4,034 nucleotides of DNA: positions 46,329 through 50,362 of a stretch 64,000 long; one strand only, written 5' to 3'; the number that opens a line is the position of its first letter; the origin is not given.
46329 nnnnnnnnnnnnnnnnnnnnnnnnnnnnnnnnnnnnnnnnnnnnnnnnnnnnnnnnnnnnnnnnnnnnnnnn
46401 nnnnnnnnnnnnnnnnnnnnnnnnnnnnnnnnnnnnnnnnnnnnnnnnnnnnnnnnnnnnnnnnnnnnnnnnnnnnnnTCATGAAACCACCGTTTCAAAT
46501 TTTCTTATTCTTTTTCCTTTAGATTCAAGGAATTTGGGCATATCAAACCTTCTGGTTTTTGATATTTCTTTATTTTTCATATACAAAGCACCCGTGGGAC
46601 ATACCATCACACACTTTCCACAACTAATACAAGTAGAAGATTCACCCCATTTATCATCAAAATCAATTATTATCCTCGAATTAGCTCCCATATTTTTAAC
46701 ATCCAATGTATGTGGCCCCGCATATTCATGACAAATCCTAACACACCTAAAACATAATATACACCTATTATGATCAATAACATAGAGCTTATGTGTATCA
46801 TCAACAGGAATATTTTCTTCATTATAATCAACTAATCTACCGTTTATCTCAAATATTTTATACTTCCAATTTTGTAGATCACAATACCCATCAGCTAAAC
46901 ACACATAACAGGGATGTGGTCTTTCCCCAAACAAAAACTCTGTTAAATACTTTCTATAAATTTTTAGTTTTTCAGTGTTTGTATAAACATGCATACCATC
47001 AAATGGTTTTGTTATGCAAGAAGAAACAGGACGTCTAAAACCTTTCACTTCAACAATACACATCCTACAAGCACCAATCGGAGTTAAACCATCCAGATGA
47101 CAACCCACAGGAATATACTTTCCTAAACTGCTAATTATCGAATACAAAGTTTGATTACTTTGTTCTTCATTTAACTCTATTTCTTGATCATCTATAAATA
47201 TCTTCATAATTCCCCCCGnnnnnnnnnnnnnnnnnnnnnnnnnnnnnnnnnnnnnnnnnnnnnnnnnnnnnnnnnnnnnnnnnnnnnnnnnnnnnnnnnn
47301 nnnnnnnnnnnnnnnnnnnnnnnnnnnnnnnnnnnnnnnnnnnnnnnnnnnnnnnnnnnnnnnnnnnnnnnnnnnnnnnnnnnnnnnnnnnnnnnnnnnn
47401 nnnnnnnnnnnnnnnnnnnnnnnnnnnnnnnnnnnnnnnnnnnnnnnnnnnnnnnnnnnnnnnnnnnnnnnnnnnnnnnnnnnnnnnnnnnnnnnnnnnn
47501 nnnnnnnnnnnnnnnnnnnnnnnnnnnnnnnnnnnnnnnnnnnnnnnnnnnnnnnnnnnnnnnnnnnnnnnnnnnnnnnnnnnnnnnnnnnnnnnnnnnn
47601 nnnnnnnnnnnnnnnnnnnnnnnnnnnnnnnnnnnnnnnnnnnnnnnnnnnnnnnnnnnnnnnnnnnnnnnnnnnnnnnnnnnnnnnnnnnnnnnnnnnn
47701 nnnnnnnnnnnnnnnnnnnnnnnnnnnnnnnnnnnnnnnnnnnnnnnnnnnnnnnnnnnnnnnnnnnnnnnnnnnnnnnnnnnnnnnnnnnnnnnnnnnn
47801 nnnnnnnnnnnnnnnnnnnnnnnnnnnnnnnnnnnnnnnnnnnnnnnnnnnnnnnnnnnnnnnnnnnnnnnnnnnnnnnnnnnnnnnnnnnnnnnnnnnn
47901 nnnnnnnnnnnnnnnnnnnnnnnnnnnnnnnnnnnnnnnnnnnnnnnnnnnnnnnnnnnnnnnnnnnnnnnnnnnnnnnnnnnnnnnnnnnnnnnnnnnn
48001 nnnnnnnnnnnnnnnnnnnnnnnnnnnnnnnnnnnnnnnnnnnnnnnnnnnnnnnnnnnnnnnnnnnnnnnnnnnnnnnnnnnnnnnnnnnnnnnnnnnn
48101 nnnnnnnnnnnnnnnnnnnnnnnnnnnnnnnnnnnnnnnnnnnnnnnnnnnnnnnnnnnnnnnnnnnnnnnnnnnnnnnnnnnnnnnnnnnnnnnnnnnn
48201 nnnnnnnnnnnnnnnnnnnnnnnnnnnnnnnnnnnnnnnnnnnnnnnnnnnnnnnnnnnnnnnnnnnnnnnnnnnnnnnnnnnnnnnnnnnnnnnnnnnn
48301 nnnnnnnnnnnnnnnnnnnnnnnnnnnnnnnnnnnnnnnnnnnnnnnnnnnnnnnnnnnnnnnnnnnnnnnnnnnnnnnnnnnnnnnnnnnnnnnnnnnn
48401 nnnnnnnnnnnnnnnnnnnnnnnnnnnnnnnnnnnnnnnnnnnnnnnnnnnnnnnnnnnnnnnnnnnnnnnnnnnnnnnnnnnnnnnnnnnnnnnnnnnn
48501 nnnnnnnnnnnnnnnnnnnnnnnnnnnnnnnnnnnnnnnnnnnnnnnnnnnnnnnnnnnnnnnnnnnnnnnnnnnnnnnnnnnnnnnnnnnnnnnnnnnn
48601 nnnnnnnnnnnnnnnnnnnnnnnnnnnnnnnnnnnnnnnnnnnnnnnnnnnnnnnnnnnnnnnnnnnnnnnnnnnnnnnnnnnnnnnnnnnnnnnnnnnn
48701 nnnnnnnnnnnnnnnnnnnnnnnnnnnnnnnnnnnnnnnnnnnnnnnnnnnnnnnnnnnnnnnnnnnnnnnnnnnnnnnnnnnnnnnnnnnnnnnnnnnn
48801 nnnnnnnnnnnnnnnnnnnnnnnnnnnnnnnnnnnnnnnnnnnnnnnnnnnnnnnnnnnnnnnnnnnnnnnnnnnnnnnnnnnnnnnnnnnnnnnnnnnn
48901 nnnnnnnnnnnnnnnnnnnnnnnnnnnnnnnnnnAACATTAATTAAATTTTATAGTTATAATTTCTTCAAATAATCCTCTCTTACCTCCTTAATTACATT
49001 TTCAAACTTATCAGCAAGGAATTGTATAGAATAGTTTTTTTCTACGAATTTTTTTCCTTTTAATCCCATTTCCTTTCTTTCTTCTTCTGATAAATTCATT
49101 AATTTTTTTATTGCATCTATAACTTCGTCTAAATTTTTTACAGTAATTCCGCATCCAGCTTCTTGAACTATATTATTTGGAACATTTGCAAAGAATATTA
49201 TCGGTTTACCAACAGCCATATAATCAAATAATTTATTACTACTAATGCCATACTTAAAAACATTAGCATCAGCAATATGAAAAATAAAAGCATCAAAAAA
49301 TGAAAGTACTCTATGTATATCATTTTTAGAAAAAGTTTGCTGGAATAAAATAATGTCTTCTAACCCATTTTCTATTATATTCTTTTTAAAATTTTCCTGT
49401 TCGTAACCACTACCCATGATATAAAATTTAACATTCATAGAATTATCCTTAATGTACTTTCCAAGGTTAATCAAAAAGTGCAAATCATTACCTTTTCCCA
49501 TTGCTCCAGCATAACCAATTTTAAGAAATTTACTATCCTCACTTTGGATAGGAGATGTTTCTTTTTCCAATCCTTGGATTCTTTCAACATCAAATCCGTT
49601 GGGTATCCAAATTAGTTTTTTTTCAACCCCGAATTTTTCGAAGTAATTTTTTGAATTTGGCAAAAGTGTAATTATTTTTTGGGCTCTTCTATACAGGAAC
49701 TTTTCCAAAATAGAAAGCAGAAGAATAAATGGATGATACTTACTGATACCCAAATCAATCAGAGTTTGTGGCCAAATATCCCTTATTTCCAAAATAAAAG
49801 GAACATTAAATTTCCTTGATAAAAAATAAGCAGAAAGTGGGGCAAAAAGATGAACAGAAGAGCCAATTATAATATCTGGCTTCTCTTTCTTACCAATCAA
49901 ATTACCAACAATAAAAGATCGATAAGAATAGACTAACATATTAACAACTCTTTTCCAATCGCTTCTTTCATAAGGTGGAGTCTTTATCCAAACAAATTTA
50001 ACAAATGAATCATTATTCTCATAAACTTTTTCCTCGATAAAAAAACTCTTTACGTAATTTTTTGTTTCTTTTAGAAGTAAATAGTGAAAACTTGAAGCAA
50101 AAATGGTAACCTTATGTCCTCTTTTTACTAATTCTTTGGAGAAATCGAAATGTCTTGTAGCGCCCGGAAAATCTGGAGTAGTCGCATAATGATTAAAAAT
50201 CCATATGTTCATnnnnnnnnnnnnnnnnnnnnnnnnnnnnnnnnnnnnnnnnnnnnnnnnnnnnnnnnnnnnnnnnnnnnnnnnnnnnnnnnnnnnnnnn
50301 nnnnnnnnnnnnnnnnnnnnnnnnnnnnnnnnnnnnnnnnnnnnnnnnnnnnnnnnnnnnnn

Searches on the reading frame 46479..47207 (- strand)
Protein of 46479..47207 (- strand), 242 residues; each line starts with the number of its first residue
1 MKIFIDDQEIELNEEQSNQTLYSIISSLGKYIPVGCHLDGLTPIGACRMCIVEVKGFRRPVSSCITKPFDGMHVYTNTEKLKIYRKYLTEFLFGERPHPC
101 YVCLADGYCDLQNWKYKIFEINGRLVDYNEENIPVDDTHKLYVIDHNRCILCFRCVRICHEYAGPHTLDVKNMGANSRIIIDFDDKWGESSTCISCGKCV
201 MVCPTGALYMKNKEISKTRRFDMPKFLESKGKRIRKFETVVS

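Call 22: search_protein_families(library=pfam, proteins=[window:46479-47207:-], max_evalue=0.00001)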
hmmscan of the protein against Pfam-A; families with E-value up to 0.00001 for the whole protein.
window:46479-47207:- (242 aa): 12 families
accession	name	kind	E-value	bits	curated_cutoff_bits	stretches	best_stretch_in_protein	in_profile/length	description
PF13510.11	Fer2_4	-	6e-11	42.7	22.8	1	2-78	5-81/82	2Fe-2S iron-sulfur cluster binding domain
PF12837.12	Fer4_6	-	5.8e-09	35.9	25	1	191-208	7-24/24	4Fe-4S binding domain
PF12838.12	Fer4_7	-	3.1e-08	34.4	27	1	192-218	1-27/52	4Fe-4S dicluster domain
PF22117.2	Fer4_Nqo3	-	3.4e-08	34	27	1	145-208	7-66/67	NADH-quinone oxidoreductase subunit 3, ferredoxin-like domain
PF12797.12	Fer4_2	-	1.9e-07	31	24.5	0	189-205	6-22/22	4Fe-4S binding domain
PF00037.32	Fer4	-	2.1e-07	30.9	21.1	1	191-209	6-24/24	4Fe-4S binding domain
PF13187.11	Fer4_9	-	3.9e-07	30.4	27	1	148-207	1-51/52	4Fe-4S dicluster domain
PF13484.11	Fer4_16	-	9.2e-07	30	30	1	192-220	1-29/66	4Fe-4S double cluster binding domain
PF14697.11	Fer4_21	-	1.2e-06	28.9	35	0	190-214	5-32/59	4Fe-4S dicluster domain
PF13459.11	Fer4_15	-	1.4e-06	29.4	22.4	0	143-171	2-30/66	4Fe-4S single cluster domain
PF13237.11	Fer4_10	-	3.2e-06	27.4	25.5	0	189-212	5-30/53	4Fe-4S dicluster domain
PF13183.11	Fer4_8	-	9.3e-06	26.5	27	1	147-206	3-67/68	4Fe-4S dicluster domain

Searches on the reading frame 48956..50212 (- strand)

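Call 22: search_protein_families(library=pfam, proteins=[window:48956-50212:-], max_evalue=0.00001)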
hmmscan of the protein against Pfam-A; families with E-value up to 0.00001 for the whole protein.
window:48956-50212:- (418 aa): 4 families
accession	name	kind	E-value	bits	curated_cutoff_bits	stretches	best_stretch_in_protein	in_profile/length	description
PF13439.12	Glyco_transf_4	-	4.1e-13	50.2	28.5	1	22-211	9-170/170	Glycosyltransferase Family 4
PF13692.12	Glyco_trans_1_4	-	3e-11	44.2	27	1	231-373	3-141/142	Glycosyl transferases group 1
PF13579.12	Glyco_trans_4_4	-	6.4e-10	40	29.7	1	24-206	10-158/158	Glycosyl transferase 4-like domain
PF00534.26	Glycos_transf_1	-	7.4e-10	39.1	26.4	1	221-388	7-171/172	Glycosyl transferases group 1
